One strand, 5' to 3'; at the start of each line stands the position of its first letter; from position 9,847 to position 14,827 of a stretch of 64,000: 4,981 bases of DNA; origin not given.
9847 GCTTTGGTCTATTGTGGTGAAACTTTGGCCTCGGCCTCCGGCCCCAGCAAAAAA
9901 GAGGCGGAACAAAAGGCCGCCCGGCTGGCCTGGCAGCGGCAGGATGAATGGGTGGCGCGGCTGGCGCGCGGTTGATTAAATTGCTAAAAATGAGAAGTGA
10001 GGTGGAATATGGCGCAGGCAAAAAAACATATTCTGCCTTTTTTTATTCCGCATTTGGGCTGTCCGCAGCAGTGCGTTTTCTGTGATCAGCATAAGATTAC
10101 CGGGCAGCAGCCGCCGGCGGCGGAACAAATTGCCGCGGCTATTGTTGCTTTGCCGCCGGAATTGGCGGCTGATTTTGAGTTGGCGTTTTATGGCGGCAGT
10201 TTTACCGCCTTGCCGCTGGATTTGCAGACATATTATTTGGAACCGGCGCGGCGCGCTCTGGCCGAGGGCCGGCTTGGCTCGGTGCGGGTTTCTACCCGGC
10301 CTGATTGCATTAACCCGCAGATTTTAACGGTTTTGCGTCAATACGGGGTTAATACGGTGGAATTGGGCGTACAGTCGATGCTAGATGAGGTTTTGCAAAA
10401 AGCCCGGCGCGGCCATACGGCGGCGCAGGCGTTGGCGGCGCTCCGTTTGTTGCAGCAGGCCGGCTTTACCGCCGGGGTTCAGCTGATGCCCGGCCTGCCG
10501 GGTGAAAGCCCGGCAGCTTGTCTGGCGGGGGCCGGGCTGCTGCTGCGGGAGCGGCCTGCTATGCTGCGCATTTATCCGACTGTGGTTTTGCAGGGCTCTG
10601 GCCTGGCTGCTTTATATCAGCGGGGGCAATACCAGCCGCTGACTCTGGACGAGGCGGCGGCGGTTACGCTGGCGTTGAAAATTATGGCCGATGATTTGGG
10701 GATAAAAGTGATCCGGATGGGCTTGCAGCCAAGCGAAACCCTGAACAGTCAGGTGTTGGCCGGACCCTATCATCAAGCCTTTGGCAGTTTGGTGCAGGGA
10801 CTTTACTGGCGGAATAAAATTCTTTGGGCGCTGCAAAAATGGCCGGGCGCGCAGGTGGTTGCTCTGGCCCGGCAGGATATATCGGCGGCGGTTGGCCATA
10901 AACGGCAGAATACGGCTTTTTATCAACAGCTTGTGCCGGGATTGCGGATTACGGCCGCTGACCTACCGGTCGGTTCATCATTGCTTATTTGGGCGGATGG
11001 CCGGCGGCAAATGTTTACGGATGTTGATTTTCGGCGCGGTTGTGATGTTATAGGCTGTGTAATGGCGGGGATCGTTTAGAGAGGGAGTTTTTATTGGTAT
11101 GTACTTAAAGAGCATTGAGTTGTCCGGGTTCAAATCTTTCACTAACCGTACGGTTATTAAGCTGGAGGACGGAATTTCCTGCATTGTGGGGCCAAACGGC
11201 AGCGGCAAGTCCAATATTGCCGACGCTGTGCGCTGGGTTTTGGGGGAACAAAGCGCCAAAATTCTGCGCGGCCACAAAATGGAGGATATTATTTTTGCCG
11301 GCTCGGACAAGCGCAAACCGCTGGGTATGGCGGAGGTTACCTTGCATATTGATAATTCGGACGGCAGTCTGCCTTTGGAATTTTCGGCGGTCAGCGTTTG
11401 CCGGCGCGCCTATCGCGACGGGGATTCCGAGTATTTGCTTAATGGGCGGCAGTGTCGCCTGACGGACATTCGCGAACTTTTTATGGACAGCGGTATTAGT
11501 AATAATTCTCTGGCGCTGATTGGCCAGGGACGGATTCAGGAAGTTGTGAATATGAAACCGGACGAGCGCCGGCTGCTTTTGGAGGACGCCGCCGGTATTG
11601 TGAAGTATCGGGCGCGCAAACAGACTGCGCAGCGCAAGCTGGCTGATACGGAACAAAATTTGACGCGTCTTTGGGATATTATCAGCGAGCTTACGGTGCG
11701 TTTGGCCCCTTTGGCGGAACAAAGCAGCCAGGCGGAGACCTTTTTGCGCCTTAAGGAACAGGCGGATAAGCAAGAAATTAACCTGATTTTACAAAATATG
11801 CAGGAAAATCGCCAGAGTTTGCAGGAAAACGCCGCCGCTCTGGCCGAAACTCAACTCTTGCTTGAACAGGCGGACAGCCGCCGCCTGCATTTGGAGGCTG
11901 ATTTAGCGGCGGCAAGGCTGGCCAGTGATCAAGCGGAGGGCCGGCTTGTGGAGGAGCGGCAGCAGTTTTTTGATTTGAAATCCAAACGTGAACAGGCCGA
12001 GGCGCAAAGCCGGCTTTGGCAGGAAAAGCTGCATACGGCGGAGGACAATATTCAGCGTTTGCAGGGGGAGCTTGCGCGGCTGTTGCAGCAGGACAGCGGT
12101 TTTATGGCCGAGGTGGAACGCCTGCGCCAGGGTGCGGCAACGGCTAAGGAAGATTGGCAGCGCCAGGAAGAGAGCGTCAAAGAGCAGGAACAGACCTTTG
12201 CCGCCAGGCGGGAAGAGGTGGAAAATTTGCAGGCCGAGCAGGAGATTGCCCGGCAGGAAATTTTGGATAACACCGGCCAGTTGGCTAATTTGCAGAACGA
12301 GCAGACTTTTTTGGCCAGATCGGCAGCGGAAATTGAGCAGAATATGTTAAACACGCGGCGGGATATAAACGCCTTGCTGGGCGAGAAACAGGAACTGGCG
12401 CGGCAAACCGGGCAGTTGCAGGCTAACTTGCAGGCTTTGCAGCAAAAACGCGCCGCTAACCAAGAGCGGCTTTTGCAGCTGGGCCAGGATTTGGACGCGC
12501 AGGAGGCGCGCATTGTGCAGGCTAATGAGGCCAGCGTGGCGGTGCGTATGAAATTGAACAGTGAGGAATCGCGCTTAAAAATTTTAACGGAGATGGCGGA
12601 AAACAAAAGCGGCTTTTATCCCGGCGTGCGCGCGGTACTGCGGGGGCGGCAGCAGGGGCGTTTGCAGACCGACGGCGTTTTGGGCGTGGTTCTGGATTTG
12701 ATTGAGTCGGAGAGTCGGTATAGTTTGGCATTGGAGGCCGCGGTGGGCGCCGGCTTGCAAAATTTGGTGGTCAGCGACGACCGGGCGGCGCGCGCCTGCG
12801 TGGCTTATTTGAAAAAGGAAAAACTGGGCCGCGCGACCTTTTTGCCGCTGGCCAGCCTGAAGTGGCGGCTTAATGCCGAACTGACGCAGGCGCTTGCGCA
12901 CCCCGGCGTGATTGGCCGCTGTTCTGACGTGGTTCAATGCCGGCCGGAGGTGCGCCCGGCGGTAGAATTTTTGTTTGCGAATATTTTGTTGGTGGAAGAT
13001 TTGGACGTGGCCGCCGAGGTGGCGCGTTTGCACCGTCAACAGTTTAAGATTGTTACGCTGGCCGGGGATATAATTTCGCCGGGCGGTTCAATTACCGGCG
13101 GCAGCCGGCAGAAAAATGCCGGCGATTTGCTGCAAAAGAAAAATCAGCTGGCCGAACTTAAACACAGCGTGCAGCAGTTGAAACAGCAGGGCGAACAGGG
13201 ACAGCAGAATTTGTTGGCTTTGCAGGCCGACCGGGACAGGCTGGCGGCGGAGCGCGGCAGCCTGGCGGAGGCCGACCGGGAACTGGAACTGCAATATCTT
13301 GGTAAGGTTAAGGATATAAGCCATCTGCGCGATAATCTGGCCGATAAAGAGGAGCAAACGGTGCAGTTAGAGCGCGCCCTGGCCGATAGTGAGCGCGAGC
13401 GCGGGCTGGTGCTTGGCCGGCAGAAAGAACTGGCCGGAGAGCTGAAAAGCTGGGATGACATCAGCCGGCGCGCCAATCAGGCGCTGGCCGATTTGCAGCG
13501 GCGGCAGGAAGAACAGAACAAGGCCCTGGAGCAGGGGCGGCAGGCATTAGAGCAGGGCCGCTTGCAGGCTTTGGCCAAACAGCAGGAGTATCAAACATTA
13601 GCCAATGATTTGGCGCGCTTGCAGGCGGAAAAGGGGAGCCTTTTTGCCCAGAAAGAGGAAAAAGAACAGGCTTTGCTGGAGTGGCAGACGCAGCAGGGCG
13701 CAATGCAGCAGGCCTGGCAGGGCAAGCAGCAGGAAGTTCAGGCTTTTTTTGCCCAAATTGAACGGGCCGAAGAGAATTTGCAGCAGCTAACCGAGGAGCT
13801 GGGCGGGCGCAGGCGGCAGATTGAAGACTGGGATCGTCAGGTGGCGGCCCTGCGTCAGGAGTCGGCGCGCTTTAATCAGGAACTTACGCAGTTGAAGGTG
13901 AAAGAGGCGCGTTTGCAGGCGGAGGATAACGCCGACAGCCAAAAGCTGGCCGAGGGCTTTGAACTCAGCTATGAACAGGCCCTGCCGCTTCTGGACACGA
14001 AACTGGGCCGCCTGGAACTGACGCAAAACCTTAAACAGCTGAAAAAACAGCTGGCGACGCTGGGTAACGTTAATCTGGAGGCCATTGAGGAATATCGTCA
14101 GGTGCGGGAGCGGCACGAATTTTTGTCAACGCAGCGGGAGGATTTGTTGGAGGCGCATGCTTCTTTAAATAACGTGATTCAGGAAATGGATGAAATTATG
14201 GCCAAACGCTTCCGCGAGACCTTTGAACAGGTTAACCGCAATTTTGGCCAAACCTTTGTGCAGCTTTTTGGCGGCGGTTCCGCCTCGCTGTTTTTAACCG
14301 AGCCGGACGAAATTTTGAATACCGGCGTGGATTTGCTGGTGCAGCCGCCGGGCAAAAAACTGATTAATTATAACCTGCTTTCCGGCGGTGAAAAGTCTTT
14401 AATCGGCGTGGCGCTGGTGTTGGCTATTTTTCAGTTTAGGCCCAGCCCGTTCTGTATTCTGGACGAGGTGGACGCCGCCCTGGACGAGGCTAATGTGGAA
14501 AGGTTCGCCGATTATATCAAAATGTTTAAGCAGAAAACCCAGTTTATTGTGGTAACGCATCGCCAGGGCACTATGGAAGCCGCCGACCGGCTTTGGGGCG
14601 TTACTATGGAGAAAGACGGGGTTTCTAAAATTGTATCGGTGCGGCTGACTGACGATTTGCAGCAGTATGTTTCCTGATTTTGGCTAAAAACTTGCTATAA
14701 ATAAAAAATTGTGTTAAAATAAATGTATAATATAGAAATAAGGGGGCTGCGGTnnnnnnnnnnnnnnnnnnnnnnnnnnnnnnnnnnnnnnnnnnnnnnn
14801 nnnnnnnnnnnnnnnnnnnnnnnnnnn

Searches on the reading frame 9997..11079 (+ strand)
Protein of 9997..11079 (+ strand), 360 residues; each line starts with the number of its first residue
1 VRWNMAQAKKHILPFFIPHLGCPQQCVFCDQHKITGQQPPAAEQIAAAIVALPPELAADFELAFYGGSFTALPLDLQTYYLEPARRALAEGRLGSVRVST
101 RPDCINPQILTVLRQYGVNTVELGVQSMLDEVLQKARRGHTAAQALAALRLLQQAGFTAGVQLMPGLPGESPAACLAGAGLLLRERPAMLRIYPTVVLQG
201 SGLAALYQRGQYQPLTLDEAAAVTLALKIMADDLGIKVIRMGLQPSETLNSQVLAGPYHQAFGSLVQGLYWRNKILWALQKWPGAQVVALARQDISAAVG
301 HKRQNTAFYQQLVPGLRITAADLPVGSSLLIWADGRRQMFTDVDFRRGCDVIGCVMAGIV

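Call 45: search_protein_families(library=pfam, proteins=[window:9997-11079:+], max_evalue=0.000001)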
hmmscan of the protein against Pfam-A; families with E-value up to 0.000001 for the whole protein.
window:9997-11079:+ (360 aa): 2 families
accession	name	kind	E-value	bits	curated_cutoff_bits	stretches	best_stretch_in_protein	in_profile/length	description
PF04055.27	Radical_SAM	-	5.5e-20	72.6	29.5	1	18-172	3-156/166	Radical SAM superfamily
PF16199.10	Radical_SAM_C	-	4.2e-16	59.2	31.9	1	187-266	1-79/85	Radical_SAM C-terminal domain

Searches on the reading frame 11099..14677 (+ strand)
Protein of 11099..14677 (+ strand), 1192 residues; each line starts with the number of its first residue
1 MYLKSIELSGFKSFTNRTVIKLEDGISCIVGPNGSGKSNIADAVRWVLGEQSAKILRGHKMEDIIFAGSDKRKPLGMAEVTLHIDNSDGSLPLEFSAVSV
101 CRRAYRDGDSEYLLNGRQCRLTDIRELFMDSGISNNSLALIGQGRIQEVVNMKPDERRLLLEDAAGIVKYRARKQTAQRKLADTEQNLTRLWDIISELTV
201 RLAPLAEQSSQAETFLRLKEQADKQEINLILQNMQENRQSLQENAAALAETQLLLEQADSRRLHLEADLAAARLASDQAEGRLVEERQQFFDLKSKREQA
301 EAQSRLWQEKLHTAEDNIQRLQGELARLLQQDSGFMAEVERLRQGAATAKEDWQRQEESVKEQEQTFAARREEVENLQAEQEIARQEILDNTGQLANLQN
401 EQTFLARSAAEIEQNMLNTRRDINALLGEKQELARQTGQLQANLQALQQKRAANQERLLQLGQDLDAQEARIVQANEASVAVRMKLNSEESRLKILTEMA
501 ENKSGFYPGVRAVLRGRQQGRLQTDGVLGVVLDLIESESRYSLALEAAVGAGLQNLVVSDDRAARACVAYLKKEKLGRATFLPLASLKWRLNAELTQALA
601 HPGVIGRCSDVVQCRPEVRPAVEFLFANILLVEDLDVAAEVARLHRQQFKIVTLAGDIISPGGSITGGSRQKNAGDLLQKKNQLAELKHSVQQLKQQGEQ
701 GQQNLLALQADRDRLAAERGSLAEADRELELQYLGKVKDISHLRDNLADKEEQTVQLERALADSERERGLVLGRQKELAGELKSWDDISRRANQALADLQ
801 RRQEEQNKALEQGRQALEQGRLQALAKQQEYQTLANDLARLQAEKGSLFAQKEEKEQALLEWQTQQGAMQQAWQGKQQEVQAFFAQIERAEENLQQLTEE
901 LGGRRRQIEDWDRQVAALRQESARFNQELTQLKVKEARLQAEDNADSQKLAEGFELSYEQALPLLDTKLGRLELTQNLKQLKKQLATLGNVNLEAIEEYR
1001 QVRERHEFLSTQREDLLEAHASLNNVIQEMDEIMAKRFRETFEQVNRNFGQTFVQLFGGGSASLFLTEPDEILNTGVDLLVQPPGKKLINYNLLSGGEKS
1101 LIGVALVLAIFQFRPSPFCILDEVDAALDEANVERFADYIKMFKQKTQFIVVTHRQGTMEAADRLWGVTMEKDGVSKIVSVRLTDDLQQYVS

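Call 72: search_protein_families(library=pfam, proteins=[window:11099-14677:+], max_evalue=0.00001)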
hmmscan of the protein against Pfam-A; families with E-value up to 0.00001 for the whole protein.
window:11099-14677:+ (1192 aa): 6 families
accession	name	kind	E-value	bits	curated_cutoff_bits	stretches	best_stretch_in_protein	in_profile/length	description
PF02463.25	SMC_N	-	4.7e-75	252.2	40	1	2-1176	1-219/220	RecF/RecN/SMC N terminal domain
PF06470.18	SMC_hinge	-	3.6e-30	105.2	22.5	1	525-641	2-115/116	SMC proteins Flexible Hinge Domain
PF13304.12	AAA_21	-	1.1e-14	55.7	27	1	1081-1154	225-298/304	AAA domain, putative AbiEii toxin, Type IV TA system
PF13175.12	AAA_15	-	4e-09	37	32.1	0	1-346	1-239/374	AAA ATPase domain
PF13476.12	AAA_23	-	4e-06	28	27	1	5-239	1-198/201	AAA domain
PF13555.12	AAA_29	-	8e-06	26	27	0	3-49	1-47/61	P-loop containing region of AAA domain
